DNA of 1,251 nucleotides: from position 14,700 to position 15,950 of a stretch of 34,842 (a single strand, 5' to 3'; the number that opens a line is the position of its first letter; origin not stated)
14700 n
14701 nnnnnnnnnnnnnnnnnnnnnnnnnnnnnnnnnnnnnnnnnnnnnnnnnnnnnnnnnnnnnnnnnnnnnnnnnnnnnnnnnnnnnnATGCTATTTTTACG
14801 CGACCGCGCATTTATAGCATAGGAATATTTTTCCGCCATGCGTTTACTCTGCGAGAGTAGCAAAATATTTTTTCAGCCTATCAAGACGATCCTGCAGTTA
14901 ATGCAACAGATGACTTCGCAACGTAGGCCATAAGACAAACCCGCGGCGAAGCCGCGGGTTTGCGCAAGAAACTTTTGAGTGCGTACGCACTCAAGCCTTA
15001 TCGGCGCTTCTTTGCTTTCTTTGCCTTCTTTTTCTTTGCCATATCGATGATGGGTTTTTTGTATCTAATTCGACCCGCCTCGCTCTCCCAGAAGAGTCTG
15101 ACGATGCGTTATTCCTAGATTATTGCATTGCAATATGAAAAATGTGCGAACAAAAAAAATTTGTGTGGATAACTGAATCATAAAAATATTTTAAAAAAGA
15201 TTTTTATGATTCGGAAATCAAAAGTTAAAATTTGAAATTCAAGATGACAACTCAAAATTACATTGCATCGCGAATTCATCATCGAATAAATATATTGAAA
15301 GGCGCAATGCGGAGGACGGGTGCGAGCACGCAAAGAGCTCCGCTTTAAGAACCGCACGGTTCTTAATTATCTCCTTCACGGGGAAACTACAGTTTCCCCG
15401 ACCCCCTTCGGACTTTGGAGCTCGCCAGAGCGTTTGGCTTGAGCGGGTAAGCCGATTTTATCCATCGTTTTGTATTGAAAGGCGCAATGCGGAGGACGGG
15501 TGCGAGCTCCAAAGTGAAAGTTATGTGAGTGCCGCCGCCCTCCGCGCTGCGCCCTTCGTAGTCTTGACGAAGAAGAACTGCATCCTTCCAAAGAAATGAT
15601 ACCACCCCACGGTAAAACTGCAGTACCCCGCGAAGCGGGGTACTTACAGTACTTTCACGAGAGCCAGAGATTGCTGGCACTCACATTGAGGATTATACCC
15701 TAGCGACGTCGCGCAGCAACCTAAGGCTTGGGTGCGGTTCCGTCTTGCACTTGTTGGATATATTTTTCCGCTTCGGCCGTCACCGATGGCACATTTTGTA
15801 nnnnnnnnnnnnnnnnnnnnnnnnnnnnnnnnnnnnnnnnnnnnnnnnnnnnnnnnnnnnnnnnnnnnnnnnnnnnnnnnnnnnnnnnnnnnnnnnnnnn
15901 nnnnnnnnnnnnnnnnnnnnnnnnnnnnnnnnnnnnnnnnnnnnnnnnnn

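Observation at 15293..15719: Tandem pair of diverged, highly structured units sharing an identical 35-nt module: candidate novel ncRNA locus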

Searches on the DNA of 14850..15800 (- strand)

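Call 4: search_rna_families(source=window, start=14850, end=15800, threshold=evalue, max_evalue=10, show_alignments=3)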
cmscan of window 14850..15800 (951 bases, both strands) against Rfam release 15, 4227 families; matches with E-value up to 10: 11.
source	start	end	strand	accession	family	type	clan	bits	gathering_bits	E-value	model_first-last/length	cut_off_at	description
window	15168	15219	+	RF04134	MIR7504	Gene; miRNA;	-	21.3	83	0.64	1-124/124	no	MIR7504 microRNA precursor family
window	15168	15219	-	RF04134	MIR7504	Gene; miRNA;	-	20.3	83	1.2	1-124/124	no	MIR7504 microRNA precursor family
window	15557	15576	+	RF01111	SBWMV2_UPD-PKk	Cis-reg;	-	18.1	35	1.5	1-21/21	no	Pseudoknot of upstream pseudoknot domain (UPD) of the 3'UTR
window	14935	14963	-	RF02621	BSnc120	Gene; sRNA;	-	17.5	114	0.84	41-70/88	no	Brucella sRNA 120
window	15175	15212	+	RF03940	MIR9563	Gene; miRNA;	-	17.4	90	3.2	1-127/127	no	MIR9563 microRNA precursor family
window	15222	15365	-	RF01454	RCNMV_5UTR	Cis-reg;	-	17.2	75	2.6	1-123/123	no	5'UTR enhancer element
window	15173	15212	-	RF03621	MIR4245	Gene; miRNA;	-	16.4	74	8.6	1-128/128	no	MIR4245 microRNA precursor family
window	15173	15216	+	RF04127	MIR8007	Gene; miRNA;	-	14.4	195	6.2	1-226/226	no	MIR8007 microRNA precursor family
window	15172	15215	+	RF04209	MIR7533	Gene; miRNA;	-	13.8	230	6.1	1-249/249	no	MIR7533 microRNA precursor family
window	15035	15099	-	RF02248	Six3os1_3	Gene; lncRNA;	-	10.6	40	6.6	1-75/75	no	Six3os1 conserved region 3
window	15203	15267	+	RF00064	HgcG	Gene; snRNA; snoRNA; HACA-box;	-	9.8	77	3.8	1-276/276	no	HgcG RNA (Pab40)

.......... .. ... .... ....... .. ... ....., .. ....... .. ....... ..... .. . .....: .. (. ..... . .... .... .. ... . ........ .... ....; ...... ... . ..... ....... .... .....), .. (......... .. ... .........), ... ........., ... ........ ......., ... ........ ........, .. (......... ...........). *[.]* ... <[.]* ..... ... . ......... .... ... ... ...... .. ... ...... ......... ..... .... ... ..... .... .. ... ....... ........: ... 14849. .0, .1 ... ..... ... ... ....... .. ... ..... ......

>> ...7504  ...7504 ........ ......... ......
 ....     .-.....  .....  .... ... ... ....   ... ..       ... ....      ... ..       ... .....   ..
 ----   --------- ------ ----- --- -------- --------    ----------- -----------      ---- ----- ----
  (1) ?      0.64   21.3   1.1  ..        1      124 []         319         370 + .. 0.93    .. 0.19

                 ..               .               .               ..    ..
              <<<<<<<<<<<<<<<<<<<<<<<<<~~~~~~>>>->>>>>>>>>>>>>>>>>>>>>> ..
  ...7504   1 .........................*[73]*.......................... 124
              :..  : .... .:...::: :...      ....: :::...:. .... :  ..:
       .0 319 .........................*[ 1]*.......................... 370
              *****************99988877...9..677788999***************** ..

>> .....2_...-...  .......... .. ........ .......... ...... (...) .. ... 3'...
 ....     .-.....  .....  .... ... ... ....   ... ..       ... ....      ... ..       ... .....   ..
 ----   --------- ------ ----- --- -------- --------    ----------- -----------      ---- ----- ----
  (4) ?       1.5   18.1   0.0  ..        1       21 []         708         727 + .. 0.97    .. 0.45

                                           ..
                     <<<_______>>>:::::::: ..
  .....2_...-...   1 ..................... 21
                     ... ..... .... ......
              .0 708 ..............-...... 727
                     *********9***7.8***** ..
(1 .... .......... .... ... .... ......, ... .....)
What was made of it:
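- On Any Rfam 15 family: Only noise (E >= 0.64, 10-21 bits) appears at E <= 10 on 14850-15800 (call 4).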

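Call 42: build_rna_model(alignment_id=A2)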
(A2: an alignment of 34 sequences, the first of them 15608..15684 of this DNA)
Model R1 built from alignment A2 (34 sequences, 102 columns); structure: RNAalifold consensus.
model positions 79; base pairs 10; branch points 0; effective number of sequences 6.21; information 0.717 bits per position. Calibrated on 0.2 Mb of random sequence (short: E-values are rough).
structure used (alignment columns):
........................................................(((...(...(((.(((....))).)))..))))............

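Call 43: search_with_rna_model(model_id=R1, sources=[window, L001, L002, L006, L011, L014, L019, L029, L034, L037, L040, L013, L028, L003, L021, L041, L045], max_evalue=1, show_alignments=0)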
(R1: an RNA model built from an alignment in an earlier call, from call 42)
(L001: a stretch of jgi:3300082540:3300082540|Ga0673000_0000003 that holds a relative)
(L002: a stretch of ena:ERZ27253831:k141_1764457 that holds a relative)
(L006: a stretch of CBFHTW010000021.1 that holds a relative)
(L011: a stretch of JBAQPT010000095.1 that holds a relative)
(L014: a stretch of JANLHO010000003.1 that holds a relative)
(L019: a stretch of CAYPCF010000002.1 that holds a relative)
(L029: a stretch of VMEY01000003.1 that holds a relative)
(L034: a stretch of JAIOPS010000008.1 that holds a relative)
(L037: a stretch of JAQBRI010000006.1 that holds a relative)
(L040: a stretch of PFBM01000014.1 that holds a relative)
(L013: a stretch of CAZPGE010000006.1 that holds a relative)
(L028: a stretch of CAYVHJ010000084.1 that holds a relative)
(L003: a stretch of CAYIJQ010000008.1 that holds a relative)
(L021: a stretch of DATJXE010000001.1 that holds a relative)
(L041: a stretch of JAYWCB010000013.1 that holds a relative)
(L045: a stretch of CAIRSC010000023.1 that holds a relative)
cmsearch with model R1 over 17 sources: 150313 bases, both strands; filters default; matches with E-value up to 1: 24.
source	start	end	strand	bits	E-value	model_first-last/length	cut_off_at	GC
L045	72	149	+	73.8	2e-17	1-79/79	no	0.44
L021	212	301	+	73.1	3.1e-17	1-79/79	no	0.51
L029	950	1029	+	71.2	9.6e-17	1-79/79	no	0.51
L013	1256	1335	+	68.5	5e-16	1-79/79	no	0.52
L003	2584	2662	-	67.9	7e-16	1-79/79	no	0.48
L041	3056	3136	+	66.1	2e-15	1-79/79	no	0.49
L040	756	836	-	57.5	3.7e-13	1-79/79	no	0.59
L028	3315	3389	+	53.6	3.9e-12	1-79/79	no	0.6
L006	6824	6902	-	53.1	4.9e-12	1-79/79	no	0.57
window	15608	15684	-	50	3.2e-11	1-79/79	no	0.55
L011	1673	1753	-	45.2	5.9e-10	1-79/79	no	0.51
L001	4053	4133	-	43.7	1.5e-09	1-79/79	no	0.49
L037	4657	4741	-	43.4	1.7e-09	1-79/79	no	0.42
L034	1825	1871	+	32.1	1.5e-06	32-79/79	no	0.49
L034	1341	1418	+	29.3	8.1e-06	1-79/79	no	0.5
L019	2189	2264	-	20.5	0.0016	1-79/79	no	0.43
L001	3910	3975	+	17.6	0.0094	1-79/79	no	0.55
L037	4027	4055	-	17.4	0.011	39-67/79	no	0.41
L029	1641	1676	+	16.6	0.017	38-74/79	no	0.42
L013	2287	2321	+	16.5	0.017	38-72/79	no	0.43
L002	720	758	+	12.4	0.21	35-79/79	no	0.51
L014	7187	7219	-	11.8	0.29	38-72/79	no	0.36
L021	261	289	-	10.9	0.52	38-68/79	no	0.55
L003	4909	5035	-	10.3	0.72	1-79/79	no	0.49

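Call 49: search_with_rna_model(model_id=R1, sources=[L058, L060, L061, L064, L065, L066, L067, L068, L069, L071, L073, L074, L075, L076, L077, L078, L079, L081, L082, L084, L085, L088, L089, L091, L092, L094, L095, L096, L097, L098, L100, L101, L102, L103, L104, L105, L106, L108, L109, L110, L111, L112, L113, L114, L115, L116, L117, L118, L119, L120, L121, L122, L124, L125, L127, L128, L129, L130, L133, L134, L137, L139, L141, L144, L146, L147, L151, L152, L153, L154, L155, L156, L159, L160, L161, L162, L163, L165, L166, L167, L169, L171, L172, L175, L176, L177], max_evalue=0.001)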
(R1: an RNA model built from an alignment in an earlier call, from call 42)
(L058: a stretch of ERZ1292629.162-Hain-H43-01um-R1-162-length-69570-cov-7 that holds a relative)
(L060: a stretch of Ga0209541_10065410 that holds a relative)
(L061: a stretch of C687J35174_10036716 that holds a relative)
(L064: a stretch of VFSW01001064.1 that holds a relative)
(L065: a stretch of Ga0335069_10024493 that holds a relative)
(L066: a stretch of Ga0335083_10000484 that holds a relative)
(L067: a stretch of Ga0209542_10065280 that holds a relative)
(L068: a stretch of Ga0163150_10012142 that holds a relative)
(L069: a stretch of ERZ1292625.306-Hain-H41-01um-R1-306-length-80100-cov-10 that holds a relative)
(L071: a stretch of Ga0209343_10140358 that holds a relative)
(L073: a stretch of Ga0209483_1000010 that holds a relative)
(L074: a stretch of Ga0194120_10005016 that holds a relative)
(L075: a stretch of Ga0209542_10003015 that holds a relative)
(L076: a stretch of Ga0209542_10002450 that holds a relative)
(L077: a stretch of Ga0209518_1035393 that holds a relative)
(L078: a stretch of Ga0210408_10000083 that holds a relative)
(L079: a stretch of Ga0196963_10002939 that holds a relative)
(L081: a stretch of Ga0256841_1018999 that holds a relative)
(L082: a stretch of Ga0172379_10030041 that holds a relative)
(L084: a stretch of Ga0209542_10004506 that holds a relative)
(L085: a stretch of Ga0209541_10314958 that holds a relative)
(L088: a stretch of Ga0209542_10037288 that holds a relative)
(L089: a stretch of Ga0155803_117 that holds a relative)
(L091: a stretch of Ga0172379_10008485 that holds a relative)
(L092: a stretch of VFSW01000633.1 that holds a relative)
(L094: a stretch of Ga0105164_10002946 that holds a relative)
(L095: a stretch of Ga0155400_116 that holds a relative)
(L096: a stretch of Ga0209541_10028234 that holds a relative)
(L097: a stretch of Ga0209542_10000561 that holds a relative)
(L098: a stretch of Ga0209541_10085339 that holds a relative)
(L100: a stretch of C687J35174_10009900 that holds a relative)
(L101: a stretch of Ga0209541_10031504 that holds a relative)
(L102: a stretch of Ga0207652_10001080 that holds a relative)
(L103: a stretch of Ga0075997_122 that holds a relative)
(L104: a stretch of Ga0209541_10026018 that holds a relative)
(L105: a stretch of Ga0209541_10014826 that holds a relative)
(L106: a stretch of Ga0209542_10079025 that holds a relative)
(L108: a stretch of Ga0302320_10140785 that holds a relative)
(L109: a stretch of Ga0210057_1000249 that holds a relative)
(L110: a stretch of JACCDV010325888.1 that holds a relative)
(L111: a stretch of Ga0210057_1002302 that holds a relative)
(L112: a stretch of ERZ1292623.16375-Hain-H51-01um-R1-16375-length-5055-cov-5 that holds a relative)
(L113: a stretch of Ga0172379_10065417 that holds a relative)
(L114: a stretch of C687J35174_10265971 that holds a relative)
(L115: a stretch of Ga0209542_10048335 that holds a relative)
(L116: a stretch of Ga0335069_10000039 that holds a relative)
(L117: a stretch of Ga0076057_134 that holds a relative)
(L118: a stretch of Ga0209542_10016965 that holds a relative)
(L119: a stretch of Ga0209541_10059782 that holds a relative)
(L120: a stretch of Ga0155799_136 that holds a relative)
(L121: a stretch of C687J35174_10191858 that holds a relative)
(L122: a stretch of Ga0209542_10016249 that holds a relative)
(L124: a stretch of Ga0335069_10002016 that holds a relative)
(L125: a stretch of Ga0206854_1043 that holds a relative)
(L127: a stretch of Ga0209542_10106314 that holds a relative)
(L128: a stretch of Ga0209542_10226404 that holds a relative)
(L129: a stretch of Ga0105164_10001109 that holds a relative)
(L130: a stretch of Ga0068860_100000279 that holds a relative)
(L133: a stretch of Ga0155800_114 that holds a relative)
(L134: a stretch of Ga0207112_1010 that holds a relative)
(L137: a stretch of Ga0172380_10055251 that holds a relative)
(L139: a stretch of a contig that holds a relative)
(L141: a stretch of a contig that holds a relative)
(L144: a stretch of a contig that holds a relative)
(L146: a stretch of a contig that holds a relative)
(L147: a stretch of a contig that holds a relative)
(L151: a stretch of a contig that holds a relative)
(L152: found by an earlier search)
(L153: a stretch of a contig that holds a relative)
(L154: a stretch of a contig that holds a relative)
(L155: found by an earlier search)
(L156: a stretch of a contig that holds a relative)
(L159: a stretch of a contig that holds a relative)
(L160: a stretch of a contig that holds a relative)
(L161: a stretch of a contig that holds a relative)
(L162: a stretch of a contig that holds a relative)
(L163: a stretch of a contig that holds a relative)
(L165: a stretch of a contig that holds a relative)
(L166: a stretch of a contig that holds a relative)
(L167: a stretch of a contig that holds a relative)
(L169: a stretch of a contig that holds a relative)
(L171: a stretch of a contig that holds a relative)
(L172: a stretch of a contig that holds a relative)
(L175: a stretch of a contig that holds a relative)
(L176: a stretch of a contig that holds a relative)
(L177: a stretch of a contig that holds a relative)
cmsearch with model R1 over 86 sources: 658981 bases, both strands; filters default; matches with E-value up to 0.001: 79.
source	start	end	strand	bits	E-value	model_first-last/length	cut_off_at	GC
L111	6175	6263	+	78.6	4.8e-18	1-79/79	no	0.52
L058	5954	6041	+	78.3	5.9e-18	1-79/79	no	0.55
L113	1626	1705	+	75.9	2.5e-17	1-79/79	no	0.51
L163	2953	3042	-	75.7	2.9e-17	1-79/79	no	0.5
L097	9613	9691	+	75.6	3.1e-17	1-79/79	no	0.53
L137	1532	1611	-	75.6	3.1e-17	1-79/79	no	0.51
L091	9068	9147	-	73.7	9.7e-17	1-79/79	no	0.52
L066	3257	3346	-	73.1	1.4e-16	1-79/79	no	0.51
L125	1923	2014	-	73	1.4e-16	1-79/79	no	0.55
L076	203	283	+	72.8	1.6e-16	1-79/79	no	0.52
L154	2919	3010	+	71.6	3.4e-16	1-79/79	no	0.48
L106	2216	2295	+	71.5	3.6e-16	1-79/79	no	0.52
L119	4191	4270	-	71.3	4e-16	1-79/79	no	0.52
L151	318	404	+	70.7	5.7e-16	1-79/79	no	0.53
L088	5331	5408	+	70.1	8.4e-16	1-79/79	no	0.6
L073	3851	3939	-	69.8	9.7e-16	1-79/79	no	0.52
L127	1284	1361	+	68.9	1.7e-15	1-79/79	no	0.55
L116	4410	4497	+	68.7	1.9e-15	1-79/79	no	0.51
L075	9690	9765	-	68.2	2.5e-15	1-79/79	no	0.58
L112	2301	2379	+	67.9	3.1e-15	1-79/79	no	0.48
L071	1460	1536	-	67.8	3.2e-15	1-79/79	no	0.57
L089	9779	9855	+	67.8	3.2e-15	1-79/79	no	0.57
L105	354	429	-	67.5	3.8e-15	1-79/79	no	0.51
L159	3131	3206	-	66.9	5.8e-15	1-79/79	no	0.57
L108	2946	3037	+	66.7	6.2e-15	1-79/79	no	0.45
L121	149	225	+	66.6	6.5e-15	1-79/79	no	0.58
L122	8873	8949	+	66.5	7e-15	1-79/79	no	0.57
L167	3609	3695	-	66.2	8.5e-15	1-79/79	no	0.52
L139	4007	4084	-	66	9.6e-15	1-79/79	no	0.49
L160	7022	7099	+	66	9.6e-15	1-79/79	no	0.49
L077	1620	1705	-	65.9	1e-14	1-79/79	no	0.53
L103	12993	13078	-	65.9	1e-14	1-79/79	no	0.53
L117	5267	5352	-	65.9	1e-14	1-79/79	no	0.53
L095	5477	5567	-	65.7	1.2e-14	1-79/79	no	0.49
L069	2234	2310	+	65.2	1.6e-14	1-79/79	no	0.55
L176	558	649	-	64.6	2.2e-14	1-79/79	no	0.57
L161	2667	2745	+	64.6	2.3e-14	1-79/79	no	0.48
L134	3706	3792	-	64.5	2.3e-14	1-79/79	no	0.49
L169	7657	7733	-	64.4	2.5e-14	1-79/79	no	0.56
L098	741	831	+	64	3.1e-14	1-79/79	no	0.51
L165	179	264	+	63.8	3.6e-14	1-79/79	no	0.56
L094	5632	5710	-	63.5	4.4e-14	1-79/79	no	0.65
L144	1073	1151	-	63.5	4.4e-14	1-79/79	no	0.65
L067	2212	2291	+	63.4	4.5e-14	1-79/79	no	0.57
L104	503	578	-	63.2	5.2e-14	1-79/79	no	0.55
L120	3321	3396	+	63.2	5.2e-14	1-79/79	no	0.55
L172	305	380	-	63.2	5.2e-14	1-79/79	no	0.55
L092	2876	2962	-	63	5.9e-14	1-79/79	no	0.54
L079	6080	6157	+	62.8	6.5e-14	1-79/79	no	0.58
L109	3883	3961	+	62.8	6.5e-14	1-79/79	no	0.58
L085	428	503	-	62.8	6.5e-14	1-79/79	no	0.59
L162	6056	6148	+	62.7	6.8e-14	1-79/79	no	0.51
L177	4221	4313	-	62.7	6.8e-14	1-79/79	no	0.51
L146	6833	6910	+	62.1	9.7e-14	1-79/79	no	0.55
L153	3835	3920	-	62.1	1e-13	1-79/79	no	0.53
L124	2398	2489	+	61.8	1.2e-13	1-79/79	no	0.48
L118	11722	11799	-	61.1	1.8e-13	1-79/79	no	0.55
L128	333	410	-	60.3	3e-13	1-79/79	no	0.5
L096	6616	6691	+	60.2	3.2e-13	1-79/79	no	0.62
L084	415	492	+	59.6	4.5e-13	1-79/79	no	0.51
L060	2010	2083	-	59.1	6.2e-13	1-79/79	no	0.61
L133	485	558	+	59.1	6.2e-13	1-79/79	no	0.61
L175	11520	11600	-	57.5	1.6e-12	1-79/79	no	0.59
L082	4138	4223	+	57.5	1.6e-12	1-79/79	no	0.38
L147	7652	7729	+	56.5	2.9e-12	1-79/79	no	0.53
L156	1121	1193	-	56.2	3.5e-12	1-79/79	no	0.59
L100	4017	4089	+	56.1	3.7e-12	1-79/79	no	0.59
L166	4017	4089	+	56.1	3.7e-12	1-79/79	no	0.59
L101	4861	4936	+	55.5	5.2e-12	1-79/79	no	0.51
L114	982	1057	-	55.5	5.2e-12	1-79/79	no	0.51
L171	294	367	-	55.3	5.8e-12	1-79/79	no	0.55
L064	1981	2072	-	54.8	8.2e-12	1-79/79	no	0.48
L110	319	397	-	50.1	1.4e-10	1-79/79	no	0.44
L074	4607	4691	-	45.6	2e-09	1-79/79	no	0.45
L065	720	808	-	45.1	2.7e-09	1-79/79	no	0.48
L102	6747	6823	+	43.7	6.2e-09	1-79/79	no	0.55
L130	5174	5251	-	43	9.6e-09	1-79/79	no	0.55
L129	302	388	+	42.1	1.7e-08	1-79/79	no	0.53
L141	860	935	+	30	2.3e-05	4-79/79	no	0.42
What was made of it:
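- R1 finds one sRNA-1 in 79 of 86 metagenome loci that hold B (call 49).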
